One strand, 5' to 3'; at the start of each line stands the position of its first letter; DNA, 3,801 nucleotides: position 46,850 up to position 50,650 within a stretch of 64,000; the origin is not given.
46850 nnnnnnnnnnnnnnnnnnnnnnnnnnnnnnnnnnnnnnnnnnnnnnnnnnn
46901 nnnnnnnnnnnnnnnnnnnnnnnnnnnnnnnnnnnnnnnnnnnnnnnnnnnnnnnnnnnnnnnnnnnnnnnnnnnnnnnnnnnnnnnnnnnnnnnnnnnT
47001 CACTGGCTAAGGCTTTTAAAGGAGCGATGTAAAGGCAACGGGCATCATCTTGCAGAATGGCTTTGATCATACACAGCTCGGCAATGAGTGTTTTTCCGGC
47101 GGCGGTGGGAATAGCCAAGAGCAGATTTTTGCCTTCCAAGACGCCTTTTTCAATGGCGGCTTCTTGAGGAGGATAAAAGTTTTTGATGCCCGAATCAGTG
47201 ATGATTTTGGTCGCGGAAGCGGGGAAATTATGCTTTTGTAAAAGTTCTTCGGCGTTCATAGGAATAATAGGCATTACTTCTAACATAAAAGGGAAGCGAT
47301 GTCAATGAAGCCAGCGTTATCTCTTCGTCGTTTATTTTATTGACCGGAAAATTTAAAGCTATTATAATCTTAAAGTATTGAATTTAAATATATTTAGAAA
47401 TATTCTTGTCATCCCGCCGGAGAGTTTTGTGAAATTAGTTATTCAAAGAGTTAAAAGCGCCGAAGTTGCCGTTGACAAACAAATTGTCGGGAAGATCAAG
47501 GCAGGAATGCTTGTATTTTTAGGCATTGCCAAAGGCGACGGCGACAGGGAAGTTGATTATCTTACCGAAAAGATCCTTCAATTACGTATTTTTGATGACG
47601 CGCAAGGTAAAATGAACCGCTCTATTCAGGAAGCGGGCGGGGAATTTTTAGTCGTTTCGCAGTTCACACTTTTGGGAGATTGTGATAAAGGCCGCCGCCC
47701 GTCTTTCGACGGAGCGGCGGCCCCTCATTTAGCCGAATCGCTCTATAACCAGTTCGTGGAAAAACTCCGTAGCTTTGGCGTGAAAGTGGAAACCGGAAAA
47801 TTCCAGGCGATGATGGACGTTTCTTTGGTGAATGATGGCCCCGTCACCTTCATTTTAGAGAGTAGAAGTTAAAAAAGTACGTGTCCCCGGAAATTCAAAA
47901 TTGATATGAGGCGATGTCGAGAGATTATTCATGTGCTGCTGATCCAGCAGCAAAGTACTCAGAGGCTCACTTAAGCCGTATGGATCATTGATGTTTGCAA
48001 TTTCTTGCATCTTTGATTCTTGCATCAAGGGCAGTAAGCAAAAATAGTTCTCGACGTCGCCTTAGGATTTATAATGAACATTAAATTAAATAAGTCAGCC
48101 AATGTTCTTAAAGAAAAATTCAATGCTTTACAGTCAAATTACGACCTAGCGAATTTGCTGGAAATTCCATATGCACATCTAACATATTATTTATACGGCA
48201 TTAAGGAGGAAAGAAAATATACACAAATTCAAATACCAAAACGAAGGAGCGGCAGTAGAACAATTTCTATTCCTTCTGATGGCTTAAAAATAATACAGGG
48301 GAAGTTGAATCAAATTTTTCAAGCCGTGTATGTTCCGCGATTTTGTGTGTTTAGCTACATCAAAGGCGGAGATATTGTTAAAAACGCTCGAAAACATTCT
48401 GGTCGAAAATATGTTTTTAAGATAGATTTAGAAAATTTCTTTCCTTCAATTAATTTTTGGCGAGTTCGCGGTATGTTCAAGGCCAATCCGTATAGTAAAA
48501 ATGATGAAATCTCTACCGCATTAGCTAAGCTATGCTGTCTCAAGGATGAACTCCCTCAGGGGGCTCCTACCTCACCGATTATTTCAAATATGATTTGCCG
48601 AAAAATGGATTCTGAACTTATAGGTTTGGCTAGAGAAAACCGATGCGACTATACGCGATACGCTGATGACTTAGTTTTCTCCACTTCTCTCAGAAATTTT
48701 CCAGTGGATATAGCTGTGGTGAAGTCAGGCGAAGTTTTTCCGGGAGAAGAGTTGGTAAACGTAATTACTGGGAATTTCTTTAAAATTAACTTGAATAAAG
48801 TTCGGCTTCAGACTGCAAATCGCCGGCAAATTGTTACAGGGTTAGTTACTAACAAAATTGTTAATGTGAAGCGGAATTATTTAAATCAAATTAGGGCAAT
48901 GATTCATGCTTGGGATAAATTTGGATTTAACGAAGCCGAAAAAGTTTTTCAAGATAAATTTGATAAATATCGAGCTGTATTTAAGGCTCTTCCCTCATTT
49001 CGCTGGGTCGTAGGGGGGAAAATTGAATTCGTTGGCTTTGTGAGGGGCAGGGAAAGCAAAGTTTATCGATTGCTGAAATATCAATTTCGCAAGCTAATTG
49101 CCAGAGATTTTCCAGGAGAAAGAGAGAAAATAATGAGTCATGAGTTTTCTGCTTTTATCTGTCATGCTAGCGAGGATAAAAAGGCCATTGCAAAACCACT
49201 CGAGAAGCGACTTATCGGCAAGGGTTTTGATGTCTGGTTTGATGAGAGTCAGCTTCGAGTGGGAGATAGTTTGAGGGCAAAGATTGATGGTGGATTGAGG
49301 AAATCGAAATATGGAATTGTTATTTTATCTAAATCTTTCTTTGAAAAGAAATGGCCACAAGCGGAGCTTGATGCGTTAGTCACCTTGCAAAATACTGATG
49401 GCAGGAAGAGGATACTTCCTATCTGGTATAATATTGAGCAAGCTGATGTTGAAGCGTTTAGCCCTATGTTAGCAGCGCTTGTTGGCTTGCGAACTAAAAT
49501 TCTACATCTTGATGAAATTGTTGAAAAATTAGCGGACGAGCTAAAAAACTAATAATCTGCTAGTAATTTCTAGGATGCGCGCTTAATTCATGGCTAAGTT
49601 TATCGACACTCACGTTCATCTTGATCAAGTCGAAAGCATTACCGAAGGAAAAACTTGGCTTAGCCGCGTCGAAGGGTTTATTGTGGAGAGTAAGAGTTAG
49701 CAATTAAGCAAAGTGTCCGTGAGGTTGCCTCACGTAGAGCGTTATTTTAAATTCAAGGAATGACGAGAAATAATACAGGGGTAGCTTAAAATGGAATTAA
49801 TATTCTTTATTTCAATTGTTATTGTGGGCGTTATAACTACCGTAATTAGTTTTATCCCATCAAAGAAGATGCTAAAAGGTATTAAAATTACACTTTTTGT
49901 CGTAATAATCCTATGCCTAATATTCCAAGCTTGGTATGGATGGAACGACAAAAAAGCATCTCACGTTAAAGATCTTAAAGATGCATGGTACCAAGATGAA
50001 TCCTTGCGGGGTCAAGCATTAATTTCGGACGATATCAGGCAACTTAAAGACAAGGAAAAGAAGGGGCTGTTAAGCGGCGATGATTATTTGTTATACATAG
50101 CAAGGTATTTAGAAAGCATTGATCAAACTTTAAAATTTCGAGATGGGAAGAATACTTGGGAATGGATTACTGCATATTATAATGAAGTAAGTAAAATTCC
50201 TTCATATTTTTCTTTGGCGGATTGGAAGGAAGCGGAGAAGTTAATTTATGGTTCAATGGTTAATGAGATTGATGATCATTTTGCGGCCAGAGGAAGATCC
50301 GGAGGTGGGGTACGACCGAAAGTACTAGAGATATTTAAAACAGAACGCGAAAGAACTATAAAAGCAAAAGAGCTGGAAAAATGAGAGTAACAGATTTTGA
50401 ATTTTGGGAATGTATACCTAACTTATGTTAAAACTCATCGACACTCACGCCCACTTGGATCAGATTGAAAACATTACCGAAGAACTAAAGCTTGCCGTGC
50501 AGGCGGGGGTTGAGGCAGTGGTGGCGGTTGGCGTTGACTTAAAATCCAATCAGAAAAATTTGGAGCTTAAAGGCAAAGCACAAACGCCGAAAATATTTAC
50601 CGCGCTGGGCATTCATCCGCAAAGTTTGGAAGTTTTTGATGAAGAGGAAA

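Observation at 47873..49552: Retron-like module: a1/a2-flanked structured ncRNA immediately upstream of an RT-TIR fusion gene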

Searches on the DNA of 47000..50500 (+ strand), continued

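Call 70: search_with_rna_model(model_id=R1, source=L176, start=700, end=1300, filters=off, max_evalue=10, show_alignments=1)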
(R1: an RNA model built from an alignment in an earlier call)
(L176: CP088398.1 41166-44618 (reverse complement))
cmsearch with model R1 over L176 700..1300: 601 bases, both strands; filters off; matches with E-value up to 10: 8.
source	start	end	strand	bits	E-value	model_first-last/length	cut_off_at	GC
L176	1014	1145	+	10.7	0.0072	1-154/154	no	0.5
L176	889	943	-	6.1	0.13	1-154/154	no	0.42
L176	743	822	+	4.1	0.45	47-127/154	no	0.24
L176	1016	1148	-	3.5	0.63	1-154/154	no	0.49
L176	732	743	-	1.9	1.7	1-154/154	no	0.75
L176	731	740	+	1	3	1-154/154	no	0.7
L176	744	806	-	0.7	3.7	1-154/154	no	0.25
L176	703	722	+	-0.4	7.1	1-154/154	no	0.55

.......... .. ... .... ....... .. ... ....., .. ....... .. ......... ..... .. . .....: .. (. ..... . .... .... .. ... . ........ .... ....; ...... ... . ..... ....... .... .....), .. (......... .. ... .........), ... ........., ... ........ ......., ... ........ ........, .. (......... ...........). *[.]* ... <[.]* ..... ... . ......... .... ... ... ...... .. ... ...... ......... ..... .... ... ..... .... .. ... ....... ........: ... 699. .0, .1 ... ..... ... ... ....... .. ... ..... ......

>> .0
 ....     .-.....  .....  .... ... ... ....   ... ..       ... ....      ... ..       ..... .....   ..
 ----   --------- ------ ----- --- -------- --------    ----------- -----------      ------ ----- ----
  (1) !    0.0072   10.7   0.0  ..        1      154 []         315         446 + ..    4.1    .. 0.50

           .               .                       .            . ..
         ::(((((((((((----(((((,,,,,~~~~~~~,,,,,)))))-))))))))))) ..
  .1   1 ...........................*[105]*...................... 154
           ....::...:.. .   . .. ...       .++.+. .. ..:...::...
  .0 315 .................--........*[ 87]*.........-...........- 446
